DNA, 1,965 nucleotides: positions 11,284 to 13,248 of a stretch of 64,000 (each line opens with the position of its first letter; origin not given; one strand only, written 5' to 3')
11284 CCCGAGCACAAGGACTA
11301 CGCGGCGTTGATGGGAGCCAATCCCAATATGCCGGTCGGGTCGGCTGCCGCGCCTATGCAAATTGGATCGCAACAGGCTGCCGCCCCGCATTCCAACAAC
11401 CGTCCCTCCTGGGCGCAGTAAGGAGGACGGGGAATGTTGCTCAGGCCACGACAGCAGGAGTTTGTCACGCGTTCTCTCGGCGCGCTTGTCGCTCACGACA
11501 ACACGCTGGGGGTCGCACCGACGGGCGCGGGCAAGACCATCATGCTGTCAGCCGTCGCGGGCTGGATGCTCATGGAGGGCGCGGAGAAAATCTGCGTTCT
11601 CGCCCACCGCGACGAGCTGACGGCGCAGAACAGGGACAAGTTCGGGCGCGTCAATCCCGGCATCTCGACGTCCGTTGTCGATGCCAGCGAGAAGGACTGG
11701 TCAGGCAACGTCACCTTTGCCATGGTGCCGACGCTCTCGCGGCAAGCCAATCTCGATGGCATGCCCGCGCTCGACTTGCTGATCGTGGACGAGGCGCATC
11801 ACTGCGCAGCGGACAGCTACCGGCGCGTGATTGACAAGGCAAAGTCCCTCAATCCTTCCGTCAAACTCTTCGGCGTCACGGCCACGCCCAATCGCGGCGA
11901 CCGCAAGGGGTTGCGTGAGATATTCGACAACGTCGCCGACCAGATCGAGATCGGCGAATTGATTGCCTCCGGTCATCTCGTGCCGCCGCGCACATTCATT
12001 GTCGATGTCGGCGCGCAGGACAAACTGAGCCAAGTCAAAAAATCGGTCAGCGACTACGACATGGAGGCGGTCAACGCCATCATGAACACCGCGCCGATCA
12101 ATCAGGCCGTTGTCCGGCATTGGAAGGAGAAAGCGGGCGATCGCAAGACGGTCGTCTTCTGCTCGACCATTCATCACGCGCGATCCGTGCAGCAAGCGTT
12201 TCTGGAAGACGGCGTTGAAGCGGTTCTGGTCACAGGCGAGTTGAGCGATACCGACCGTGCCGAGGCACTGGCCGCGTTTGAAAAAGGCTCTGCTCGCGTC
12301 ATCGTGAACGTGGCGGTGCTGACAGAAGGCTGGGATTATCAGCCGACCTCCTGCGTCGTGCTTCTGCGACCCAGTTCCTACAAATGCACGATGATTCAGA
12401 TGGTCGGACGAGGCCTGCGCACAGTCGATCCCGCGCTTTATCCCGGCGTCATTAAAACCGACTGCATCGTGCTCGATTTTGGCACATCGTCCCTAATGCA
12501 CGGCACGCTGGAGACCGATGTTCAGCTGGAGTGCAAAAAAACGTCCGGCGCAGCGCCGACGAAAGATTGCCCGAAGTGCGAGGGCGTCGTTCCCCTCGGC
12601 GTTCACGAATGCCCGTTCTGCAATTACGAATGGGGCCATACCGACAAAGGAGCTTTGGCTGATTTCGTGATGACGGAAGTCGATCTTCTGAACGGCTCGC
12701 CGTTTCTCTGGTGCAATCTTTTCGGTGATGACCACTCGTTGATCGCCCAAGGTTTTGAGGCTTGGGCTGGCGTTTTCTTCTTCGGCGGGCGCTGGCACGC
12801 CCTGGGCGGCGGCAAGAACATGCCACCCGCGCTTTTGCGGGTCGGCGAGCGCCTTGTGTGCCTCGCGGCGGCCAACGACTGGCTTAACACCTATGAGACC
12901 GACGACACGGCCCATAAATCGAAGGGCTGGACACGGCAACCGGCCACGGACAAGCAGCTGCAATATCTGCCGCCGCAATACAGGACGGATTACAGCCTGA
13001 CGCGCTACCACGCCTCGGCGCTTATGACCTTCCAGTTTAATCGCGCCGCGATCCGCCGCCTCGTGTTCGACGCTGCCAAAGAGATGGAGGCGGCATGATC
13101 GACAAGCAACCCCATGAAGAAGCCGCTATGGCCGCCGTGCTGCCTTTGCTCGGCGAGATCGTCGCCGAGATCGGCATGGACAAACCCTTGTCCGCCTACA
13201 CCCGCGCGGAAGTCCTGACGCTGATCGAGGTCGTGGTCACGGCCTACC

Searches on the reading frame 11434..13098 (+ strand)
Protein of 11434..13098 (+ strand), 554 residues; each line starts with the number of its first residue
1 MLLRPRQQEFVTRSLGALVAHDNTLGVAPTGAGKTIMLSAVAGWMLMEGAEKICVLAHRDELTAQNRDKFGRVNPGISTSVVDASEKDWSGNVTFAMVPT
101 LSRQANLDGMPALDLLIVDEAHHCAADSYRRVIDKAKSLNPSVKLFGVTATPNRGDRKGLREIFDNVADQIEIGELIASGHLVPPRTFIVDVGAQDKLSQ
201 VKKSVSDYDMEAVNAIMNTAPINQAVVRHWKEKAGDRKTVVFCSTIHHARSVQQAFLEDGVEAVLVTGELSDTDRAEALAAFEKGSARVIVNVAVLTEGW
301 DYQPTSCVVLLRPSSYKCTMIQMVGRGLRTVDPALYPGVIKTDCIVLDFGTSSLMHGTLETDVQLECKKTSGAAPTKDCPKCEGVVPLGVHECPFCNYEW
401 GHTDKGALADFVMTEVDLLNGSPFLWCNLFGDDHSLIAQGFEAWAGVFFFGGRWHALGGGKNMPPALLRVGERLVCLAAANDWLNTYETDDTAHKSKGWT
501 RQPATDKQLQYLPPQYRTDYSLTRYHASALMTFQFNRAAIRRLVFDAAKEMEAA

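Call 54: search_protein_families(library=ncbifam, proteins=[window:11434-13098:+], max_evalue=0.00001)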
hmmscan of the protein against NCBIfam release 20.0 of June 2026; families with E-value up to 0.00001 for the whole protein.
window:11434-13098:+ (554 aa): 7 families
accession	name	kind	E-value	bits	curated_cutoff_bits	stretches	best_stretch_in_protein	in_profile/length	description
NF053632.1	heli_RadD_YejH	equivalog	3.8e-47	160.8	720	1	2-383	2-386/573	DNA repair helicase RadD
NF046051.1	restrict_EcoAI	equivalog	4.2e-16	58.5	550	1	7-330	162-514/768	EcoAI/FtnUII family type I restriction enzme subunit R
NF010337.0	PRK13766.1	equivalog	2.9e-11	42.2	610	0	225-330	355-468/781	Hef nuclease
NF008744.0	PRK11776.1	equivalog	6e-10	38.3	524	1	226-329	232-335/460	ATP-dependent RNA helicase DbpA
NF008394.0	PRK11192.1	equivalog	9e-08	31.4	507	1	230-311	241-322/441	ATP-dependent RNA helicase SrmB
TIGR04095.1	dnd_restrict_1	equivalog_domain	4.5e-06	25.9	600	0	260-331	313-384/451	DNA phosphorothioation system restriction enzyme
TIGR01389.1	recQ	equivalog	4.9e-06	25.3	640.2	0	195-295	183-283/591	DNA helicase RecQ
